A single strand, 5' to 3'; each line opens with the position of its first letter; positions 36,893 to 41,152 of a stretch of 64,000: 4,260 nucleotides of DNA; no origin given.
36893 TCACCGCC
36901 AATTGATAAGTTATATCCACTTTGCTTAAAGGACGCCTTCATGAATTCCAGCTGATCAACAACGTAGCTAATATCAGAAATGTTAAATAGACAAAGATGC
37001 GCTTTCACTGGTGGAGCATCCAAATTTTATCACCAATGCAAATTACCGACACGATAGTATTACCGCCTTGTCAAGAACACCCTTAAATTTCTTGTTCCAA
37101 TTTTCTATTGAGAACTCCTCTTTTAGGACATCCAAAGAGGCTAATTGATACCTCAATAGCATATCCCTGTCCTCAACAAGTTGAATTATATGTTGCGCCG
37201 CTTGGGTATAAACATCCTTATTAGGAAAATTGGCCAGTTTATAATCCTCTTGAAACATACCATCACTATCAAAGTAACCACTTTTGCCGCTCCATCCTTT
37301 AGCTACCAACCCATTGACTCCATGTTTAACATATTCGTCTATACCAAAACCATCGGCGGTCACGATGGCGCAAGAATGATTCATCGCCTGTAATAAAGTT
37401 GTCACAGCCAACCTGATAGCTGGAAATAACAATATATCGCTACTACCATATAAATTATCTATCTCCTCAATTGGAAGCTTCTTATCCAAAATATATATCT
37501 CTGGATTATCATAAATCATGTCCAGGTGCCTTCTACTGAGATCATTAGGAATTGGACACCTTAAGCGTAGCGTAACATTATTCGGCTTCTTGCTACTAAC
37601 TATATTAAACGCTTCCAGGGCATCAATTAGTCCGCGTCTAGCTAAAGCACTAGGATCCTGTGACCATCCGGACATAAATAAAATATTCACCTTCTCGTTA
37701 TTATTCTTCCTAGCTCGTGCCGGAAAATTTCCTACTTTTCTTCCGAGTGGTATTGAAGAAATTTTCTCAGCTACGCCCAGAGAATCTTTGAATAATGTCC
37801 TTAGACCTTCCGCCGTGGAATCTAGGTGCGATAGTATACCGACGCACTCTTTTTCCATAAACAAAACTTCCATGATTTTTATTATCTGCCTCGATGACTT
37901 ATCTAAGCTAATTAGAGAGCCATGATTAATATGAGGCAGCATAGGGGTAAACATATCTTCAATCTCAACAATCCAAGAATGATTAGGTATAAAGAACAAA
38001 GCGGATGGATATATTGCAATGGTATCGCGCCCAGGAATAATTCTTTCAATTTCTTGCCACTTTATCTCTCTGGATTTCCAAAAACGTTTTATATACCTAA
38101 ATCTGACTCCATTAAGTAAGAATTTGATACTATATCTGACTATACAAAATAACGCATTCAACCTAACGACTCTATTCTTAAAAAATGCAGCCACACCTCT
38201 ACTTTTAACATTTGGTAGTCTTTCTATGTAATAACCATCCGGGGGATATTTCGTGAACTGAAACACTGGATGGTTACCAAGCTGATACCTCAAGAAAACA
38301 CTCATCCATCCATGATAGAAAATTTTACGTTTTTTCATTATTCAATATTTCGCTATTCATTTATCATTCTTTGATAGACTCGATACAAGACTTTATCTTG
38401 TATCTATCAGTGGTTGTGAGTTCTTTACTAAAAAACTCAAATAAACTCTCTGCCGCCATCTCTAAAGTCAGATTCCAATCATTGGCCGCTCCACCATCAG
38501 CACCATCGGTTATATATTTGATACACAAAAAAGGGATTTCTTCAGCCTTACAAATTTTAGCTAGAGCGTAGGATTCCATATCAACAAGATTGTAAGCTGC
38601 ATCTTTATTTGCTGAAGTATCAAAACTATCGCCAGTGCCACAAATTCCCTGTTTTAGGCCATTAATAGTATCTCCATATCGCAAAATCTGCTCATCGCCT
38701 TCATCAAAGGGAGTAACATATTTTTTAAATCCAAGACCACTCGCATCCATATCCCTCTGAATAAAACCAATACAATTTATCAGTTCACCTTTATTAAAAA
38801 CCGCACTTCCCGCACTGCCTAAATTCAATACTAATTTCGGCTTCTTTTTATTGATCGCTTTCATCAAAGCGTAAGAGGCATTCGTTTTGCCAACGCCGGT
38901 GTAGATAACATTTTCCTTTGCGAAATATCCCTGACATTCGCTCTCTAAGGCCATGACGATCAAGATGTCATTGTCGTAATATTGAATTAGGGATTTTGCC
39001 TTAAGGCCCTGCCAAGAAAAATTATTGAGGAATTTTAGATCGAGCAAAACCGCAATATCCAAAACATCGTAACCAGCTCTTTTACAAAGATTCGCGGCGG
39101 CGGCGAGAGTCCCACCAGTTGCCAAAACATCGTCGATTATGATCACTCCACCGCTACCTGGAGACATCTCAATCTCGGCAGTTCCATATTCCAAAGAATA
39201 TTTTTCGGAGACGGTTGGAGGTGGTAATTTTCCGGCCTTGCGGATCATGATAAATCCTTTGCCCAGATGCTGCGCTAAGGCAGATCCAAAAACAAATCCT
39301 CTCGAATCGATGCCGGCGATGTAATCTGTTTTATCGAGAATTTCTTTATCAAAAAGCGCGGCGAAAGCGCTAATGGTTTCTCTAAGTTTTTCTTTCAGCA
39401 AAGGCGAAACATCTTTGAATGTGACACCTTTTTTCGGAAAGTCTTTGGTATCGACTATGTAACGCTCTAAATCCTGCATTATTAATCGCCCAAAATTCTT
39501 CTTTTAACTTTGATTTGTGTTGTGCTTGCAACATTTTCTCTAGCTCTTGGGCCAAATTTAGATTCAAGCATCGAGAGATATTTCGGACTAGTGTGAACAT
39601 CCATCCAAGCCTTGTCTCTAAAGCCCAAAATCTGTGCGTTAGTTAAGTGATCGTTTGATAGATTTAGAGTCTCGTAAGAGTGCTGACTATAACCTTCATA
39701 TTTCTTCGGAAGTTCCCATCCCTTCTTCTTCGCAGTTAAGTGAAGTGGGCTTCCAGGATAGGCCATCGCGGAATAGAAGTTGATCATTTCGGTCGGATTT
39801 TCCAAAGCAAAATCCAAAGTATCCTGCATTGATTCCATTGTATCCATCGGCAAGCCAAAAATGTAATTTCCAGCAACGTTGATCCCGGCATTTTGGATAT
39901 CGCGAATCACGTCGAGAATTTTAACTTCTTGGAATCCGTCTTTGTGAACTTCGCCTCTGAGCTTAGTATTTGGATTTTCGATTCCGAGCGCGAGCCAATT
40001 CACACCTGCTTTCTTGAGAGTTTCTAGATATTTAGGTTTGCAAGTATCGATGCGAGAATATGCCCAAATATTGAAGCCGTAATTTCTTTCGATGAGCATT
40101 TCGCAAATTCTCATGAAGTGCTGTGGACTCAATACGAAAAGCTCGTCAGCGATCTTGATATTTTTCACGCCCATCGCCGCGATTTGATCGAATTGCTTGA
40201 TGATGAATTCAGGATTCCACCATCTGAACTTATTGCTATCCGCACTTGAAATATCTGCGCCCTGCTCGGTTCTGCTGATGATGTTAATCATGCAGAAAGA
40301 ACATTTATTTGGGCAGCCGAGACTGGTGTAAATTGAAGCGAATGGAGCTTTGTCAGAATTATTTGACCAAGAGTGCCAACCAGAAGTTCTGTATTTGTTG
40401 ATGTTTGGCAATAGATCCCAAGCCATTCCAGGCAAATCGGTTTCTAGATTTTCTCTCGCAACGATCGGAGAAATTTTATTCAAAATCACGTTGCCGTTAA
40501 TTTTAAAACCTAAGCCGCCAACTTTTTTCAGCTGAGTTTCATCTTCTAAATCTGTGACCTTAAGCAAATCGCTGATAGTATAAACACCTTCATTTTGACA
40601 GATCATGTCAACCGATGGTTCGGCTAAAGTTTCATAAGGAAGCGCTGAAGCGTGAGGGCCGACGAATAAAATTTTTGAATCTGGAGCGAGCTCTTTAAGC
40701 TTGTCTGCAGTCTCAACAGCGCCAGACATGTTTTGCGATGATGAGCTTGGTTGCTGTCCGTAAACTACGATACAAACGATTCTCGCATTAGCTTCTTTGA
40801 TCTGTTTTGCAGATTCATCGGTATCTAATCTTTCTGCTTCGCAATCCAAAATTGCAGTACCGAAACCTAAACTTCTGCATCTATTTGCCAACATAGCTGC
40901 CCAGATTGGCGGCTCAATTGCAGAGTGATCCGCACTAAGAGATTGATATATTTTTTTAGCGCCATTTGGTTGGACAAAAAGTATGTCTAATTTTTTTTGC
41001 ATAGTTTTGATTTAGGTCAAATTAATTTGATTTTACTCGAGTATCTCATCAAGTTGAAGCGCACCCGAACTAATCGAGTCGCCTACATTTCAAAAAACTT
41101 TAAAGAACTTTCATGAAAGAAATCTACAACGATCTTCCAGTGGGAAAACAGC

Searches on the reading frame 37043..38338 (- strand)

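Call 15: search_protein_families(library=pfam, proteins=[window:37043-38338:-], max_evalue=0.00001)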
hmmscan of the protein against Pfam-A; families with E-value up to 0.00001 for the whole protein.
window:37043-38338:- (431 aa): 2 families
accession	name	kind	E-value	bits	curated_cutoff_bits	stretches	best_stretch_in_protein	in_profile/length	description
PF13692.12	Glyco_trans_1_4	-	3.5e-07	31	27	1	235-347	15-125/142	Glycosyl transferases group 1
PF00534.26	Glycos_transf_1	-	7.1e-06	26.1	26.4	0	288-347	81-141/172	Glycosyl transferases group 1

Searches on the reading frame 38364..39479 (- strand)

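Call 15: search_protein_families(library=pfam, proteins=[window:38364-39479:-], max_evalue=0.00001)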
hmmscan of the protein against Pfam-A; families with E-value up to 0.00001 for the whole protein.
window:38364-39479:- (371 aa): 2 families
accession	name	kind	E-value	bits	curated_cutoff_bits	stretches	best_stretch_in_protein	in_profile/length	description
PF01048.26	PNP_UDP_1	-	2.9e-16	60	25.1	1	191-345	46-223/233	Phosphorylase superfamily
PF00156.33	Pribosyltran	-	1.6e-14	54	26.3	1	40-147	20-125/158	Phosphoribosyl transferase domain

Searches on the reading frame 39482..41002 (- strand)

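Call 15: search_protein_families(library=pfam, proteins=[window:39482-41002:-], max_evalue=0.00001)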
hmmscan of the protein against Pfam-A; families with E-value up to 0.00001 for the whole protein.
window:39482-41002:- (506 aa): 2 families
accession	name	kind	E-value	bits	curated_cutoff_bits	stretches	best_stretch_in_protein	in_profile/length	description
PF04055.27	Radical_SAM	-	7.2e-18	65.7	29.5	1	225-399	2-166/166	Radical SAM superfamily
PF02310.24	B12-binding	-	3.1e-13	50.1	32.1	1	29-146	11-120/121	B12 binding domain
